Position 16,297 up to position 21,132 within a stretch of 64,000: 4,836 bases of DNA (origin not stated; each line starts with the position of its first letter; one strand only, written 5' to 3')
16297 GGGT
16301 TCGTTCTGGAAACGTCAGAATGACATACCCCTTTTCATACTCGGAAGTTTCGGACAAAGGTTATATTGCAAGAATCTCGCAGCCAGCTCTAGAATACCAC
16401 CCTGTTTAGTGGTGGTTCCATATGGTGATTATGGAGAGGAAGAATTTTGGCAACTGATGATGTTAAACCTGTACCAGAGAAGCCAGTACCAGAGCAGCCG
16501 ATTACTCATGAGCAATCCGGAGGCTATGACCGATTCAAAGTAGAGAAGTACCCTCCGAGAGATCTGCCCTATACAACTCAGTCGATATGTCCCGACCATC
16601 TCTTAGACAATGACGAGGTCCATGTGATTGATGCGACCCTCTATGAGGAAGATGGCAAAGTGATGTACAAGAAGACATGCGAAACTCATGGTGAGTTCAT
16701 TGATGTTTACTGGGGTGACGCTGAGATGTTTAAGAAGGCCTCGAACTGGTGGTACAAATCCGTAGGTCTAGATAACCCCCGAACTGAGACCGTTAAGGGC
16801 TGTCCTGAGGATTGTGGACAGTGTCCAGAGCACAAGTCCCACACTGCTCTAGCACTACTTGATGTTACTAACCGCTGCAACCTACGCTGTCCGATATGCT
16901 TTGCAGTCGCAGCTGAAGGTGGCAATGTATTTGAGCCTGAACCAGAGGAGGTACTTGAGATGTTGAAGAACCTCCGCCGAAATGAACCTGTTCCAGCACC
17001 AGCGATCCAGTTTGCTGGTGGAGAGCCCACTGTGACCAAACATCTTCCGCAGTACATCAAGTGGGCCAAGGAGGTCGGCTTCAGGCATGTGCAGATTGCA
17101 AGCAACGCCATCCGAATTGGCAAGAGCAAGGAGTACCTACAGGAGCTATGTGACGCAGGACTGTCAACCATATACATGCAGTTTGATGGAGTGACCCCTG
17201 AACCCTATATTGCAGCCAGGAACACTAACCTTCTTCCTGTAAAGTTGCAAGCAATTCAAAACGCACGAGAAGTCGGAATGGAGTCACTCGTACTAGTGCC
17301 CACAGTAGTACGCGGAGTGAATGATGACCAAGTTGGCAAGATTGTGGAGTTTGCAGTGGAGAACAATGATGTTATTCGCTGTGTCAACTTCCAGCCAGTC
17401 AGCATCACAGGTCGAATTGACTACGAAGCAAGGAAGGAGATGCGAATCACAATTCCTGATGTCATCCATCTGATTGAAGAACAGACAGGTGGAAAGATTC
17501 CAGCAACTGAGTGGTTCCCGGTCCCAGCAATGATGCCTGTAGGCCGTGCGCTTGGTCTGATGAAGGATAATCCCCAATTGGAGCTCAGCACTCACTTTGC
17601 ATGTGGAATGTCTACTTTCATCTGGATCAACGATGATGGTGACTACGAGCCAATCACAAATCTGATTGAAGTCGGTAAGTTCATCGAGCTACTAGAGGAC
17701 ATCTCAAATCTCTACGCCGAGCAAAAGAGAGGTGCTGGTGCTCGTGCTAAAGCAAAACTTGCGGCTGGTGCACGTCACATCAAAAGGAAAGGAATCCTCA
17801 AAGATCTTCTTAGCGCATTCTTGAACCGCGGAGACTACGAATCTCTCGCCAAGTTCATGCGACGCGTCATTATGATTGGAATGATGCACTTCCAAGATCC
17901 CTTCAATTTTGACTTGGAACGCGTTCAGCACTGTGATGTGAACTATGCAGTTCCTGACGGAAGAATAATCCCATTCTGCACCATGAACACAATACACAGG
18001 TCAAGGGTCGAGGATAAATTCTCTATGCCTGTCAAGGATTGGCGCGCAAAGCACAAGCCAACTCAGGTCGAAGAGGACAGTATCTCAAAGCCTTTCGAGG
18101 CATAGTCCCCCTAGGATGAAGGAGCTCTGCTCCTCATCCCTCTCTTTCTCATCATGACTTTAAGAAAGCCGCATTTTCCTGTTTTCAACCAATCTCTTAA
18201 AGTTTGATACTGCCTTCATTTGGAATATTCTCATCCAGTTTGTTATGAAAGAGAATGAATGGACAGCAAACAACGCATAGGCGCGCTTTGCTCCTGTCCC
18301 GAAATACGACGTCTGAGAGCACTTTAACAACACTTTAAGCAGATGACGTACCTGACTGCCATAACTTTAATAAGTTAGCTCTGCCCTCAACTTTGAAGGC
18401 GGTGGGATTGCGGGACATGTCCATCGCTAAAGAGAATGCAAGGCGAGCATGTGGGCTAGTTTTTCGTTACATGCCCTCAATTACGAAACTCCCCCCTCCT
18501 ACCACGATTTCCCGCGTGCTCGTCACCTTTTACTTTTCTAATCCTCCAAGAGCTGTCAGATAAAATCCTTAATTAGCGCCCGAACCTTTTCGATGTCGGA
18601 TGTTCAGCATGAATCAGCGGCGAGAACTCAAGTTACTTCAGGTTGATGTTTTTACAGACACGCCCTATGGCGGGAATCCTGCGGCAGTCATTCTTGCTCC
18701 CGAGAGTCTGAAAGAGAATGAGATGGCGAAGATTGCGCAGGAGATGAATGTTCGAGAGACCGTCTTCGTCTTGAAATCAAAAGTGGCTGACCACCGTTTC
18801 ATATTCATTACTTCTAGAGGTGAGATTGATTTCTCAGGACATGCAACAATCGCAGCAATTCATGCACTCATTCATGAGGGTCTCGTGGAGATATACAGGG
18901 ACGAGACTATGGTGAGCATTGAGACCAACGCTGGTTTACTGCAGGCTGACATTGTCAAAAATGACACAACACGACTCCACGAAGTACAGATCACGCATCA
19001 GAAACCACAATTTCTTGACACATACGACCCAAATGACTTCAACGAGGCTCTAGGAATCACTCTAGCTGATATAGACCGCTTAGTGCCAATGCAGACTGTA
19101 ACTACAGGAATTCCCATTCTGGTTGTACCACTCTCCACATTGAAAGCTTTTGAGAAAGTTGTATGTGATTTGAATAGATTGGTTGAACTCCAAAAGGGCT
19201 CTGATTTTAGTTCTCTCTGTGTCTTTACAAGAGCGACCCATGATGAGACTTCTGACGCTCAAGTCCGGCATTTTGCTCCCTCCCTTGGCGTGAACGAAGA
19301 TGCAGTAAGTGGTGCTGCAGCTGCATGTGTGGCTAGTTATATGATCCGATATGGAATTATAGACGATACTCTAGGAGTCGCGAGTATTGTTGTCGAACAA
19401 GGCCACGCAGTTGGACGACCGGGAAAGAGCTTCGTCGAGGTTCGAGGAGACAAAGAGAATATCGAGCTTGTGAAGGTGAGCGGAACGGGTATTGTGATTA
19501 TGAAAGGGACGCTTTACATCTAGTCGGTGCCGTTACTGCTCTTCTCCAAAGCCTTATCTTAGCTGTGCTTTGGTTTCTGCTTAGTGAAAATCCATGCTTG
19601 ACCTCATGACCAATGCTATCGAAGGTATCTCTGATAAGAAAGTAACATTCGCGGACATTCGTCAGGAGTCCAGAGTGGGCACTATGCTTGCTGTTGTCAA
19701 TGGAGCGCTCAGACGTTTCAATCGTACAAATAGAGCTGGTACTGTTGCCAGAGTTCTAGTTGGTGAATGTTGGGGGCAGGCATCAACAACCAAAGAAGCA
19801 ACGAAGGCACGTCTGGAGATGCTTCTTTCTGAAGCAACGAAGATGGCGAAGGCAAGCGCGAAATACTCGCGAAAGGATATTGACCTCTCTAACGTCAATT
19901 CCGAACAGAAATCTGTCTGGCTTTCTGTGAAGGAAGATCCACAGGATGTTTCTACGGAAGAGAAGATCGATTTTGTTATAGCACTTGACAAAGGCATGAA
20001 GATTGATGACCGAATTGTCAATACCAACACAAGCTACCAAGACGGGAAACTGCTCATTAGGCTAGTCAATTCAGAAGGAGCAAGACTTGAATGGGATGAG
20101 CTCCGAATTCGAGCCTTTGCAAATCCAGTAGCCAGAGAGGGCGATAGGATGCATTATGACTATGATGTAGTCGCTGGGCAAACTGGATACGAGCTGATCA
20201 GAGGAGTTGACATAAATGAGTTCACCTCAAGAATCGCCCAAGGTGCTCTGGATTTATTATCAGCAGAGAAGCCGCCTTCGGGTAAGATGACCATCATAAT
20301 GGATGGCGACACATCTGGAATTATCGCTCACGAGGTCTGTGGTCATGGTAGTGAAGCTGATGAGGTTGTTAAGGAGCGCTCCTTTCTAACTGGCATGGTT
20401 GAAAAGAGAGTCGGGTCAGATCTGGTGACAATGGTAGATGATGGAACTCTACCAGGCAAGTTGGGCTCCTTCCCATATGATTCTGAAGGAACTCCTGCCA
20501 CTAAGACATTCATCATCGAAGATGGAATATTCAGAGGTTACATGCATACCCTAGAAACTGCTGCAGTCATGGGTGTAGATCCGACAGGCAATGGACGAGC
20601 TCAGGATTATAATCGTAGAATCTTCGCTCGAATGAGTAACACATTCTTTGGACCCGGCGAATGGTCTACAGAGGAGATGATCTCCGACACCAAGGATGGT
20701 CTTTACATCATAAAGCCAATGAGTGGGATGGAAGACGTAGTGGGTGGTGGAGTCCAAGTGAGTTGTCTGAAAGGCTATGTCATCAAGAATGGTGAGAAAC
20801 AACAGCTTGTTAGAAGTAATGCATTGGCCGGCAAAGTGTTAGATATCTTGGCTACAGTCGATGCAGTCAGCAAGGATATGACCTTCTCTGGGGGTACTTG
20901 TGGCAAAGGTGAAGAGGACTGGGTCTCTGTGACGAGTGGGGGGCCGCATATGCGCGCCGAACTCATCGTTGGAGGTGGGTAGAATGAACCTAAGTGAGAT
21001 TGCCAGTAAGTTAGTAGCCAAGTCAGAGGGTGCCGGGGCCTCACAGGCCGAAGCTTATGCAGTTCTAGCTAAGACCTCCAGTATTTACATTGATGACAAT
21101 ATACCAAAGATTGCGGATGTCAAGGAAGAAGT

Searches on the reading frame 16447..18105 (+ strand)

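Call 45: search_protein_families(library=pfam, proteins=[window:16447-18105:+], max_evalue=0.00001)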
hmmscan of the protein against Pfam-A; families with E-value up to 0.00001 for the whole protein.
window:16447-18105:+ (552 aa): 2 families
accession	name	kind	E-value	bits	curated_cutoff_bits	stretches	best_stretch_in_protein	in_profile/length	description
PF04055.27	Radical_SAM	-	6.1e-23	82.2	29.5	1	140-303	3-166/166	Radical SAM superfamily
PF23545.1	Zn_ribbon_HMPTM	-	2.4e-12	46.6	27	1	42-89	3-44/45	HMPTM N-terminal zinc ribbon domain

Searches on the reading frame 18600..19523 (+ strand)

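Call 45: search_protein_families(library=pfam, proteins=[window:18600-19523:+], max_evalue=0.00001)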
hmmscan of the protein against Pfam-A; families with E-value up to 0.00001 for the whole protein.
window:18600-19523:+ (307 aa): 2 families
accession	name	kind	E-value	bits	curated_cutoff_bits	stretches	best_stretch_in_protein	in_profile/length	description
PF02567.21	PhzC-PhzF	-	1e-55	189.6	27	1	15-303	1-281/281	Phenazine biosynthesis-like protein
PF05544.16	Pro_racemase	-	9.7e-12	45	27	1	59-143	63-145/325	Proline racemase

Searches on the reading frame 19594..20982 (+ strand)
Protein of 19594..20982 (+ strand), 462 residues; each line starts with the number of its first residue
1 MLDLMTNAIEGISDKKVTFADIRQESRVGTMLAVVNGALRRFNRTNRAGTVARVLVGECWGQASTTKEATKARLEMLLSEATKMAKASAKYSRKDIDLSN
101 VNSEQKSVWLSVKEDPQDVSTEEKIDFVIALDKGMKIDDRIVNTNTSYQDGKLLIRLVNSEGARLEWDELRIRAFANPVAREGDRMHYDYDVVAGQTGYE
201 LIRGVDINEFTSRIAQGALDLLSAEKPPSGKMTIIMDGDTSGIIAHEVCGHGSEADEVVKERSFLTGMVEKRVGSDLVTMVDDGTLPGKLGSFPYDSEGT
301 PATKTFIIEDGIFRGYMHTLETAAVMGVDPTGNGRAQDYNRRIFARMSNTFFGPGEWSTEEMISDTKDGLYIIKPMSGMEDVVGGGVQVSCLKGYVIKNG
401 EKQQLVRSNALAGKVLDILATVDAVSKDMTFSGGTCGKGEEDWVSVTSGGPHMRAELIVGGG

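Call 45: search_protein_families(library=pfam, proteins=[window:19594-20982:+], max_evalue=0.00001)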
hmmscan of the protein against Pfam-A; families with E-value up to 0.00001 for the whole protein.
window:19594-20982:+ (462 aa): 3 families
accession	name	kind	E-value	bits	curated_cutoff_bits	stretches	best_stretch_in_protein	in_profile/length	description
PF19289.4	PmbA_TldD_3rd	-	5e-59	199.6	22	1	229-456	1-214/220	PmbA/TldA metallopeptidase C-terminal domain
PF19290.4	PmbA_TldD_2nd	-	7e-13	49.4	20.9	1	115-222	2-109/109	PmbA/TldA metallopeptidase central domain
PF01523.21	PmbA_TldD_1st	-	1.8e-07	31.6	20.9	1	20-85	1-65/65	PmbA/TldA metallopeptidase domain 1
